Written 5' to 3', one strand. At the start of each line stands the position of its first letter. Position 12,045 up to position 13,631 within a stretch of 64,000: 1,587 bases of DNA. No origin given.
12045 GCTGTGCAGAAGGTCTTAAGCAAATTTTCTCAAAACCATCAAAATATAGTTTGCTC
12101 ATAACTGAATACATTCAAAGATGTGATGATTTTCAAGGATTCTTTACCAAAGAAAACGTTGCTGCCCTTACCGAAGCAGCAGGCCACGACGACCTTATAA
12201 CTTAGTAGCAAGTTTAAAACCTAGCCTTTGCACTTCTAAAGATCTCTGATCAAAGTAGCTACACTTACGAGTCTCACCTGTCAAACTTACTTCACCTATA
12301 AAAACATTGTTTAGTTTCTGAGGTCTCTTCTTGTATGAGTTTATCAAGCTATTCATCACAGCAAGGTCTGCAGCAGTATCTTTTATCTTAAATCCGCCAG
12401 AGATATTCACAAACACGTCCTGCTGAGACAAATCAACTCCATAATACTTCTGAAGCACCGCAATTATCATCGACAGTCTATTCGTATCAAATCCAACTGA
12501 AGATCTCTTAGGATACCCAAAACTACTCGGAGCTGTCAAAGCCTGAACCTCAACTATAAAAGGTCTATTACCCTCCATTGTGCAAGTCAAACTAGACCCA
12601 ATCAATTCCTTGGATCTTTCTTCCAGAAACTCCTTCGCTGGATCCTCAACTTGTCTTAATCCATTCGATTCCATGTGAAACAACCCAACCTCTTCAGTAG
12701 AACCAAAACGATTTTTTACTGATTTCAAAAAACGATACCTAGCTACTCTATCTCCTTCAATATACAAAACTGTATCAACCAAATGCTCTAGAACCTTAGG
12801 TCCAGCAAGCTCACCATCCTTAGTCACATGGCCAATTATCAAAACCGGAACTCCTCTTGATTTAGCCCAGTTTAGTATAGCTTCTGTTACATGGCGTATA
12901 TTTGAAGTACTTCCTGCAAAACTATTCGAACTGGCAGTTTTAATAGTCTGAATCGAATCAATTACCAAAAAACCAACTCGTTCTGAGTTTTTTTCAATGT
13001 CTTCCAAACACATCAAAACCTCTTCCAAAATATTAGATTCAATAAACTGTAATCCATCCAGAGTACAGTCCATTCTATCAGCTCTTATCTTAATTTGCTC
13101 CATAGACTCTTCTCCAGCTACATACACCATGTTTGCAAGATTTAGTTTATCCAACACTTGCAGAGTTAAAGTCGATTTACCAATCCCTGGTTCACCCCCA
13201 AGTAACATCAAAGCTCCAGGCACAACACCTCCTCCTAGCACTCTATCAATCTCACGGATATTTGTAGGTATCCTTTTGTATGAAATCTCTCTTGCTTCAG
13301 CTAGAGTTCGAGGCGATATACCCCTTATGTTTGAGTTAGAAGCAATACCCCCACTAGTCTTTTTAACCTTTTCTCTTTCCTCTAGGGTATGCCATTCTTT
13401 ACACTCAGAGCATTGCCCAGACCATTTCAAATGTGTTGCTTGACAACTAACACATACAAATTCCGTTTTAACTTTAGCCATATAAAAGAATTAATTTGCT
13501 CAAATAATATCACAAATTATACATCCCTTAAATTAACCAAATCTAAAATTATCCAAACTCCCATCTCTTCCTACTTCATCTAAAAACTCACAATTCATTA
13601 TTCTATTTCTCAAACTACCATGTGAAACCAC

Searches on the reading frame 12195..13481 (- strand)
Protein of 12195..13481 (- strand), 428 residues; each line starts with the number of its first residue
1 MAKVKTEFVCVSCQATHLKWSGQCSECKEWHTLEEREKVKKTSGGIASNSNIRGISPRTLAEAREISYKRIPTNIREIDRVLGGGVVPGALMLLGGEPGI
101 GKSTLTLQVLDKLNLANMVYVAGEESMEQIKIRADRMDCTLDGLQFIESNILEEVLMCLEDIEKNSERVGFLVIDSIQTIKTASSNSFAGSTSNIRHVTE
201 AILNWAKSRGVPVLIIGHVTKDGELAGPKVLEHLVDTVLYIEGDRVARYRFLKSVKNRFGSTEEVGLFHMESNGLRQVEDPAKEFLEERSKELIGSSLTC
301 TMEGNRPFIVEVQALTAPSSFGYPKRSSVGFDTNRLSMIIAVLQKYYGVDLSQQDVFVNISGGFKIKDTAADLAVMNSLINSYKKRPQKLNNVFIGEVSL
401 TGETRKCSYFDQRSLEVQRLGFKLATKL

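Call 63: search_protein_families(library=pfam, proteins=[window:12195-13481:-], max_evalue=0.0001)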
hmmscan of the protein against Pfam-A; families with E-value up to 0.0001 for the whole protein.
window:12195-13481:- (428 aa): 6 families
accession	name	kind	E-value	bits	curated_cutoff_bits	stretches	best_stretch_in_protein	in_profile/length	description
PF06745.19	ATPase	-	1.1e-13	51.6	26.6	1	71-144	1-77/231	KaiC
PF13481.12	AAA_25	-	1.5e-13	51.3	27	1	64-224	8-195/195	AAA domain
PF03796.21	DnaB_C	-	1.3e-08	35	27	0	71-141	2-74/255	DnaB-like helicase C terminal domain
PF18073.7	Zn_ribbon_LapB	-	2.3e-06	27.6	25.7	1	8-35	1-28/28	Rubredoxin metal binding domain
PF13541.12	ChlI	-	5.3e-05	23.6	27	0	341-422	34-112/121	Subunit ChlI of Mg-chelatase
PF13479.12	AAA_24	-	7e-05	23.2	27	0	92-186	5-82/195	AAA domain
